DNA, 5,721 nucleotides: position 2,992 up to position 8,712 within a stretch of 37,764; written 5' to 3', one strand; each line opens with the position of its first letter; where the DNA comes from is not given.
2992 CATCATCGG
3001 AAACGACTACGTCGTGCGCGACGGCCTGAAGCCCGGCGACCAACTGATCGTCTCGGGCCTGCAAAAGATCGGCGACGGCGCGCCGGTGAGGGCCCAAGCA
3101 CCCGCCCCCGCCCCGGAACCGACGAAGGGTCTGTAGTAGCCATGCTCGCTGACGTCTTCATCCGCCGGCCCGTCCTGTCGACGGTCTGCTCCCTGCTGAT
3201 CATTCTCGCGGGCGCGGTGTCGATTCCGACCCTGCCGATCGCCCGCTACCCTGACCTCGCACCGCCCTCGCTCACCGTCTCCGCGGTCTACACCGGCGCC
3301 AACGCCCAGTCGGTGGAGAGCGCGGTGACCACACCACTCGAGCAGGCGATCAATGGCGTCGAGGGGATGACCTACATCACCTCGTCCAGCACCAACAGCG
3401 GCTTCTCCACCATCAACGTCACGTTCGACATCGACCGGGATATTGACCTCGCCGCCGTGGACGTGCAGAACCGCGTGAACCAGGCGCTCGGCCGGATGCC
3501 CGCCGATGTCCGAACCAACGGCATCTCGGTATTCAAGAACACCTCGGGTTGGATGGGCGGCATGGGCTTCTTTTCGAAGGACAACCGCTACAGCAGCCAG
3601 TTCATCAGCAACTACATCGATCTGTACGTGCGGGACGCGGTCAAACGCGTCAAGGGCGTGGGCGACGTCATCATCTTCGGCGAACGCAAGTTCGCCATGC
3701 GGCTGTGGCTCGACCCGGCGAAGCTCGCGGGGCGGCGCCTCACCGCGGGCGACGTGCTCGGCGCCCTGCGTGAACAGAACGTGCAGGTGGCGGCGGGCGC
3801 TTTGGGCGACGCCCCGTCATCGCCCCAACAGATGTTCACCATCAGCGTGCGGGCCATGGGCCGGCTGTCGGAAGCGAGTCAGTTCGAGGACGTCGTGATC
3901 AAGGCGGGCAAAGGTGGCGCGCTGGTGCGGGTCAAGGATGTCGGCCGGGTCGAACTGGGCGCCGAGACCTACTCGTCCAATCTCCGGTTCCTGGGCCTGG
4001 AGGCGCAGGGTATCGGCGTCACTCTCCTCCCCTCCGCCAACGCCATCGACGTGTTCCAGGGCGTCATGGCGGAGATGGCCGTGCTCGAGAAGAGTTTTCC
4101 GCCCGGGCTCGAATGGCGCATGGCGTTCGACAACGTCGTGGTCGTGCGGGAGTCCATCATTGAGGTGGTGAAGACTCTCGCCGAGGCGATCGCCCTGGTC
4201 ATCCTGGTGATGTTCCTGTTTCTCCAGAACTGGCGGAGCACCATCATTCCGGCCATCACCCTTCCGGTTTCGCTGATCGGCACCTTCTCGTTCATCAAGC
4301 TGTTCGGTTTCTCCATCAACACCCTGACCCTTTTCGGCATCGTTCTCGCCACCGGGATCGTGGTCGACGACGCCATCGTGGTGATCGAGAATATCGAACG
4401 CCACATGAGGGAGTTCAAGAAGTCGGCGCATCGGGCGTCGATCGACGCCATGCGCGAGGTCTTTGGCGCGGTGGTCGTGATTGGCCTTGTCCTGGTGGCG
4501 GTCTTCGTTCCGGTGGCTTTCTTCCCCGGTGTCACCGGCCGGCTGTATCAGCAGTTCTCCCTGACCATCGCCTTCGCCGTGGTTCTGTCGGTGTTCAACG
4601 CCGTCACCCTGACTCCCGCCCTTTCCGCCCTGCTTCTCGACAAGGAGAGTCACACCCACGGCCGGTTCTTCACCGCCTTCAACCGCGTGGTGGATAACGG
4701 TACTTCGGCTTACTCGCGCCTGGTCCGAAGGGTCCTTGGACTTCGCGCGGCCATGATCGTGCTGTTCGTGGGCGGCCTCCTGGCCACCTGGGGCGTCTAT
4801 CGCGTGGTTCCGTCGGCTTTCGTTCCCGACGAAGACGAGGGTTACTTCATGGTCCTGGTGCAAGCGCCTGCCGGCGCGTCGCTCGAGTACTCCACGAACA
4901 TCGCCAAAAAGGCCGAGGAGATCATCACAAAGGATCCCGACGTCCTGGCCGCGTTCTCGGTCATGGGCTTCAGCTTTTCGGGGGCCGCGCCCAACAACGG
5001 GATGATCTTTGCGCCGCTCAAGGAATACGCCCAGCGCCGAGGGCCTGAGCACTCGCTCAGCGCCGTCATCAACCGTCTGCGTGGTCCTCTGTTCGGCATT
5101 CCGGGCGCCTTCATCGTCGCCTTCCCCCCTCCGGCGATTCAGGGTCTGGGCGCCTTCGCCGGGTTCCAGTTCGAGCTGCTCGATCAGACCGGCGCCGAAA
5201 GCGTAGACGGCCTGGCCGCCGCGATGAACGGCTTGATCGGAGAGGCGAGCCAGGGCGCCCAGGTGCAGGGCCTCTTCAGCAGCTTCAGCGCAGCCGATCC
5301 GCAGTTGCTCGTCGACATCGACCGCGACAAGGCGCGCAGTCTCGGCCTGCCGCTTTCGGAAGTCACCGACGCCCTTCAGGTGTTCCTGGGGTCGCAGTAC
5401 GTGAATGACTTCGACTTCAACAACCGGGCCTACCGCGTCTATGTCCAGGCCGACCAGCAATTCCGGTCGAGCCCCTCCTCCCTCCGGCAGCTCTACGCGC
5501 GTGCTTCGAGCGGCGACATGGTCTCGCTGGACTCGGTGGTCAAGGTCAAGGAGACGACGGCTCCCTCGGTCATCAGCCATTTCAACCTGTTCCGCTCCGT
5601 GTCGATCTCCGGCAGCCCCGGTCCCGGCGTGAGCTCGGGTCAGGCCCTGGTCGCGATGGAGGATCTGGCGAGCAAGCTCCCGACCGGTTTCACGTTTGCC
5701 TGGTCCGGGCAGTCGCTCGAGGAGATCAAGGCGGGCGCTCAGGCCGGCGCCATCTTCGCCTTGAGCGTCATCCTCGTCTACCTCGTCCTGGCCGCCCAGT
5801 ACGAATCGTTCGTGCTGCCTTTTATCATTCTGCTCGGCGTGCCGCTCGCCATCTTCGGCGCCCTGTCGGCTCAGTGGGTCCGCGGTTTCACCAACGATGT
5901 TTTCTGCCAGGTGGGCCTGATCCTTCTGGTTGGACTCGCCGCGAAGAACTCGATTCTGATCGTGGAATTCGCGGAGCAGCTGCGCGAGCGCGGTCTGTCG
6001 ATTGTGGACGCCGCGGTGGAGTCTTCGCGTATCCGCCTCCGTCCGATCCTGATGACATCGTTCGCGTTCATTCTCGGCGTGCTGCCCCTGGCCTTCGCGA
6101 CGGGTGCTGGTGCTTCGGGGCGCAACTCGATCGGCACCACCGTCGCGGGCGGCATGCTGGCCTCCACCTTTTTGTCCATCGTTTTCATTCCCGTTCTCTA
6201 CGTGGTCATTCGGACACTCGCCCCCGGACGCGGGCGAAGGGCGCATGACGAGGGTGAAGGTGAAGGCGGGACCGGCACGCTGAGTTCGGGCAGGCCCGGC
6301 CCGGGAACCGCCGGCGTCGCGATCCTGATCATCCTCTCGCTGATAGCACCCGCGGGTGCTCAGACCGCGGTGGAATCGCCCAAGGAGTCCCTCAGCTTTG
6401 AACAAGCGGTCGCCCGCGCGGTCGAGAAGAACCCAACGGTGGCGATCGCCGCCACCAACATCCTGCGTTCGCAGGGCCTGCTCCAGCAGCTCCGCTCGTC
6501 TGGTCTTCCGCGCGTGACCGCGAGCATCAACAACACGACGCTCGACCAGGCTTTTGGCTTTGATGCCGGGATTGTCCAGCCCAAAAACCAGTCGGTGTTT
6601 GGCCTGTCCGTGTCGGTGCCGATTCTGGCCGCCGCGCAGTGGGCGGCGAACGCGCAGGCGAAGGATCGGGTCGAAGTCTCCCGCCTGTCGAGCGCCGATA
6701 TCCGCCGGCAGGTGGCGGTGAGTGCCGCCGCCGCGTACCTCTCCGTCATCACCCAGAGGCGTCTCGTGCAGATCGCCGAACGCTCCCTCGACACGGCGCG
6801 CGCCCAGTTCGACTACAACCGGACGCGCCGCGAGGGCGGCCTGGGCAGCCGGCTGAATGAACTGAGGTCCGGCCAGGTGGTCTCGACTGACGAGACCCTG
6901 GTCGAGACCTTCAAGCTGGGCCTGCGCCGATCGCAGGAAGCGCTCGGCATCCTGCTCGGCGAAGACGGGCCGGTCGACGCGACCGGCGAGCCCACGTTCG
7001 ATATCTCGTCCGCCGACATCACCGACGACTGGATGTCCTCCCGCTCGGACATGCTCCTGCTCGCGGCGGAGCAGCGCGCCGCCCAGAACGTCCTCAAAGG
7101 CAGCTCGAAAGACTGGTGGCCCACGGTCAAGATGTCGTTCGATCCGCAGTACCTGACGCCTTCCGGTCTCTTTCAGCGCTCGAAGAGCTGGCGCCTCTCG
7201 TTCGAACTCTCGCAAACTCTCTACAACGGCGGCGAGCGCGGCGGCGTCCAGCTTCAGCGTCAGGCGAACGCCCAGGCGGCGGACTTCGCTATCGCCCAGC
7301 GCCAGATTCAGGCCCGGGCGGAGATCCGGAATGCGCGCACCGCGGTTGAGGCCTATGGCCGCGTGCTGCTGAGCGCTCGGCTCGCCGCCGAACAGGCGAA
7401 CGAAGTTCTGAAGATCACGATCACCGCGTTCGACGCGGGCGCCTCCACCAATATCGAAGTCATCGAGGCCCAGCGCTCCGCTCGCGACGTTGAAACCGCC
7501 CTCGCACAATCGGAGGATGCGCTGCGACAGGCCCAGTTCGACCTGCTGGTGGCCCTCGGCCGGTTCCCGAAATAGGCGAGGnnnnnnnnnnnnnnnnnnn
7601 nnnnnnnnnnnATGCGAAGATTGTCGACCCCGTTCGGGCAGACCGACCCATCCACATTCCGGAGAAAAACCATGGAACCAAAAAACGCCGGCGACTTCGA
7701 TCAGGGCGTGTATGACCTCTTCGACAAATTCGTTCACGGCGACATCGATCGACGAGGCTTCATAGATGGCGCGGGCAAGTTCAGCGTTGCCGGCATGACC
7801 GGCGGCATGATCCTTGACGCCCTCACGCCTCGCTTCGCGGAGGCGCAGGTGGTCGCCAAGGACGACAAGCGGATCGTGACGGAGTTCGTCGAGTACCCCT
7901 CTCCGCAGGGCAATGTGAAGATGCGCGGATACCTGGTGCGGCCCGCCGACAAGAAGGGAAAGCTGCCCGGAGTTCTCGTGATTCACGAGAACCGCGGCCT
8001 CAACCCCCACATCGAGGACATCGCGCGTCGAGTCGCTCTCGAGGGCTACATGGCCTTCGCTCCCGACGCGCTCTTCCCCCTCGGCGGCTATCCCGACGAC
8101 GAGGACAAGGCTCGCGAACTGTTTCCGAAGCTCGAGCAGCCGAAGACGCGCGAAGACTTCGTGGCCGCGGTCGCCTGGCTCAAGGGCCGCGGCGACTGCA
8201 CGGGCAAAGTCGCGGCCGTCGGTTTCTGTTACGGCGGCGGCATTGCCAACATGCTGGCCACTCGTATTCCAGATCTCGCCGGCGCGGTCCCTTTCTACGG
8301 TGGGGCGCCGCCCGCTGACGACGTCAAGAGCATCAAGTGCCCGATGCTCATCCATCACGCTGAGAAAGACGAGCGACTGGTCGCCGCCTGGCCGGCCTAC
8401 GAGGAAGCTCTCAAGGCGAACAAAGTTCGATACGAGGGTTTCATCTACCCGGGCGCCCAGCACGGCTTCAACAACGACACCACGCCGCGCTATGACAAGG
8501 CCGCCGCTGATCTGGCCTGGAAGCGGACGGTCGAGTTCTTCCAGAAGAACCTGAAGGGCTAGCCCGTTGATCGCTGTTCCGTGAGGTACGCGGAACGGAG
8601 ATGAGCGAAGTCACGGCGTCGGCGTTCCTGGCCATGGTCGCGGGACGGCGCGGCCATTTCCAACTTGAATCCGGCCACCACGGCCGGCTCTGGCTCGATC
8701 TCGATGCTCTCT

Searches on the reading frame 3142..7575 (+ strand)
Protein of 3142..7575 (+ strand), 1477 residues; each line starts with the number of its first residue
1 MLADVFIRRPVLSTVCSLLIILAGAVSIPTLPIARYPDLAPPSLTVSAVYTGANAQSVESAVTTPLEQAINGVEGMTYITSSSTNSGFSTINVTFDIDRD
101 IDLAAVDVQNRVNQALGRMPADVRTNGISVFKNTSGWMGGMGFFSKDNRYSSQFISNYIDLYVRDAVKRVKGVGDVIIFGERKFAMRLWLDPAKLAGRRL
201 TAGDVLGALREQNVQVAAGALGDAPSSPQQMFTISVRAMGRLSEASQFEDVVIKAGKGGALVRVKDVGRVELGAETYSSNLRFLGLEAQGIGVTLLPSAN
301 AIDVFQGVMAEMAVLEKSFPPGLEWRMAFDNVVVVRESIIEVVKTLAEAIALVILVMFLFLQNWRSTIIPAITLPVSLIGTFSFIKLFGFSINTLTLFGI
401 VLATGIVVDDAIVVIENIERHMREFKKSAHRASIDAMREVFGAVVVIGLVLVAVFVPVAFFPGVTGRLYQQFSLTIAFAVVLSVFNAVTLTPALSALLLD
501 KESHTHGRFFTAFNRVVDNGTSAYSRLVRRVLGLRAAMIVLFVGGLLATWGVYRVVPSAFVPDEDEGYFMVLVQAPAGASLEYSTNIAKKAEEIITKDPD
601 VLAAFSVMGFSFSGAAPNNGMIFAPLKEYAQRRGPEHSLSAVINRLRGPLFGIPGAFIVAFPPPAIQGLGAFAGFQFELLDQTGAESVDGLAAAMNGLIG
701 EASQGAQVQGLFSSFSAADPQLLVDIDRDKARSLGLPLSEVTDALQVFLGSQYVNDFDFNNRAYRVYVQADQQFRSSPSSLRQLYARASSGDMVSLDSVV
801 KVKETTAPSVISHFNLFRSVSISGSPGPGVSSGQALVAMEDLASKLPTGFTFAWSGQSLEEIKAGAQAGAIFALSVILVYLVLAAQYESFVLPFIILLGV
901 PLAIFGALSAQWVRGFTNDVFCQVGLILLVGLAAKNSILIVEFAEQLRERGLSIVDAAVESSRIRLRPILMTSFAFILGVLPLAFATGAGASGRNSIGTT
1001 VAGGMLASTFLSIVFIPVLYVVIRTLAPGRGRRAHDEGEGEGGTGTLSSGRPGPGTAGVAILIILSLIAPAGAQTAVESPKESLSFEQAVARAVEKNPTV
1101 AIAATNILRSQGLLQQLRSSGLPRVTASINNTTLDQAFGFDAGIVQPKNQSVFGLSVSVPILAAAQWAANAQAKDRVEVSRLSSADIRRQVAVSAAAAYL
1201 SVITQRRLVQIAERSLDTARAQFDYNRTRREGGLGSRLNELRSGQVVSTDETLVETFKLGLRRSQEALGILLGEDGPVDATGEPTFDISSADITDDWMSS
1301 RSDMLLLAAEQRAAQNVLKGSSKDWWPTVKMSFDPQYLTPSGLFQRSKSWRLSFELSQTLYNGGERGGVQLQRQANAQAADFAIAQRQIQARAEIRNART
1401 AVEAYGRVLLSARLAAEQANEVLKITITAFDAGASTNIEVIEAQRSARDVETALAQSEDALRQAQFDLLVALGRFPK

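Call 6: search_protein_families(library=pfam, proteins=[window:3142-7575:+])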
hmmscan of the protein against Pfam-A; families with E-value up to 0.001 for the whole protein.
window:3142-7575:+ (1477 aa): 4 families
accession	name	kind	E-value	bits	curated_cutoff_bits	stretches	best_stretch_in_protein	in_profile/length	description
PF00873.25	ACR_tran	-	0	1118.5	28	1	3-1024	2-1021/1021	AcrB/AcrD/AcrF family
PF02321.23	OEP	-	1.5e-37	129.7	22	2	1300-1473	11-187/187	Outer membrane efflux protein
PF03176.21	MMPL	-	6.3e-13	48.8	20.5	2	345-498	148-302/333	MMPL family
PF02355.23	SecD_SecF_C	-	0.00027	20.8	20.5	1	346-496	37-184/189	Protein export membrane protein SecD/SecF, C-terminal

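Call 49: search_protein_families(library=ncbifam, proteins=[window:3142-7575:+], max_evalue=0.001)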
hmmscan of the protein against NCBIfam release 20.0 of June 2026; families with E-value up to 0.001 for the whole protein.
window:3142-7575:+ (1477 aa): 17 families
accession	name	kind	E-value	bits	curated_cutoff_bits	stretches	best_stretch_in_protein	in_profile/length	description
NF000282.2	RND_permease_1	subfamily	0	1275.4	1250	1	4-1024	2-1028/1029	multidrug efflux RND transporter permease subunit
TIGR00915.1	2A0602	subfamily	0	1243.1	940.35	1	3-1030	2-1035/1050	efflux RND transporter permease subunit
NF007842.1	PRK10555.1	equivalog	6.2e-279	928.2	1854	1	2-1030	1-1033/1036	multidrug efflux RND transporter permease AcrD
NF007131.0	PRK09577.1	equivalog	1.1e-274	914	1768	1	3-1027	2-1026/1045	multidrug efflux RND transporter permease subunit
NF011706.2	PRK15127.1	equivalog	5.8e-270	898.5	2150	1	4-1025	3-1031/1049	multidrug efflux RND transporter permease subunit AcrB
NF033617.1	RND_permease_2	subfamily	2.8e-267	889.6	1250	1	4-1023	2-1007/1009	multidrug efflux RND transporter permease subunit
NF000037.1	RND_perm_OqxB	exception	8.1e-255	848.3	2200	1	4-1029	5-1040/1050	multidrug efflux RND transporter permease subunit OqxB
NF007133.0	PRK09579.1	equivalog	6e-201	669.6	1763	1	2-1024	3-1003/1017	multidrug efflux RND transporter permease subunit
NF007798.0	PRK10503.1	equivalog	4.6e-153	511.2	1584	1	5-1035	15-1034/1040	MdtB/MuxB family multidrug efflux RND transporter permease subunit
NF007905.0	PRK10614.1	equivalog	8.3e-153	510.4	1774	1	5-1027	6-1012/1025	multidrug efflux RND transporter permease subunit MdtC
TIGR00914.1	2A0601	subfamily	3.4e-117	392.6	701.45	1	15-1024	18-1036/1051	CusA/CzcA family heavy metal efflux RND transporter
TIGR01844.1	type_I_sec_TolC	subfamily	2e-21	76.5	225.15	1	1083-1474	2-399/414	TolC family outer membrane protein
TIGR01845.1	outer_NodT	subfamily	6e-19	68.2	210.05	1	1087-1473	60-458/460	efflux transporter outer membrane subunit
TIGR00916.1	2A0604s01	subfamily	2.3e-12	47.1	148.6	2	346-488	92-231/231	SecD/SecF family protein translocase subunit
TIGR00921.1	2A067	subfamily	2.5e-09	35.7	351.9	1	340-497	192-345/733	hydrophobe/amphiphile efflux-3 (HAE3) family transporter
NF033143.1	efflux_OM_AdeK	equivalog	1.8e-06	27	900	1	1088-1473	66-459/480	multidrug efflux RND transporter AdeIJK outer membrane channel subunit AdeK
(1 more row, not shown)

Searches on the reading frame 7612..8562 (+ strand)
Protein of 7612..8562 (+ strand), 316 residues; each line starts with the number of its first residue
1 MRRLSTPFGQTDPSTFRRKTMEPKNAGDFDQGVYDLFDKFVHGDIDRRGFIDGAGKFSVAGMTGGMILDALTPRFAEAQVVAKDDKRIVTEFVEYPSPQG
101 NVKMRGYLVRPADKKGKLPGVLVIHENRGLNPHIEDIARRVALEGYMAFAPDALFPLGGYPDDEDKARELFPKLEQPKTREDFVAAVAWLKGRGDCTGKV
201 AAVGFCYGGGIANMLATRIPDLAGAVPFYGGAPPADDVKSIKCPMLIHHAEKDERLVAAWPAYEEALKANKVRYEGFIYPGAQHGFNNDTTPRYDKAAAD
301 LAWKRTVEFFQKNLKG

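Call 6: search_protein_families(library=pfam, proteins=[window:7612-8562:+])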
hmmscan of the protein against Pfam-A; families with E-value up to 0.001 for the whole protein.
window:7612-8562:+ (316 aa): 6 families
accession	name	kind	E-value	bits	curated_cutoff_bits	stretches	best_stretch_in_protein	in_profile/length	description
PF01738.24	DLH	-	2.7e-52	178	21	1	104-312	1-215/217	Dienelactone hydrolase family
PF23678.1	YqhI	-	2.9e-14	52.5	27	1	21-56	1-36/36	YqhI-like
PF02129.25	Peptidase_S15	-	1.1e-09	38.8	23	1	175-232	72-130/262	X-Pro dipeptidyl-peptidase (S15 family)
PF00326.27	Peptidase_S9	-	1.1e-08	35.3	22.6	1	234-303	137-205/213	Prolyl oligopeptidase family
PF08840.17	BAAT_C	-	2.4e-05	24.9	20.9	0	183-242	6-66/210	BAAT / Acyl-CoA thioester hydrolase C terminal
PF07859.19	Abhydrolase_3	-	0.00031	21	25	0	243-286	166-208/210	alpha/beta hydrolase fold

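Call 49: search_protein_families(library=ncbifam, proteins=[window:7612-8562:+], max_evalue=0.001)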
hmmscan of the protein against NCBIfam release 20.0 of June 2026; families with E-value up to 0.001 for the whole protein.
window:7612-8562:+ (316 aa): 1 family
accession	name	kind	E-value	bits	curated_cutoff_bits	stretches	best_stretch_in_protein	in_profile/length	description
NF041440.1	hydrolase_YghX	exception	1.7e-118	395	460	1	25-314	3-292/292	YghX family hydrolase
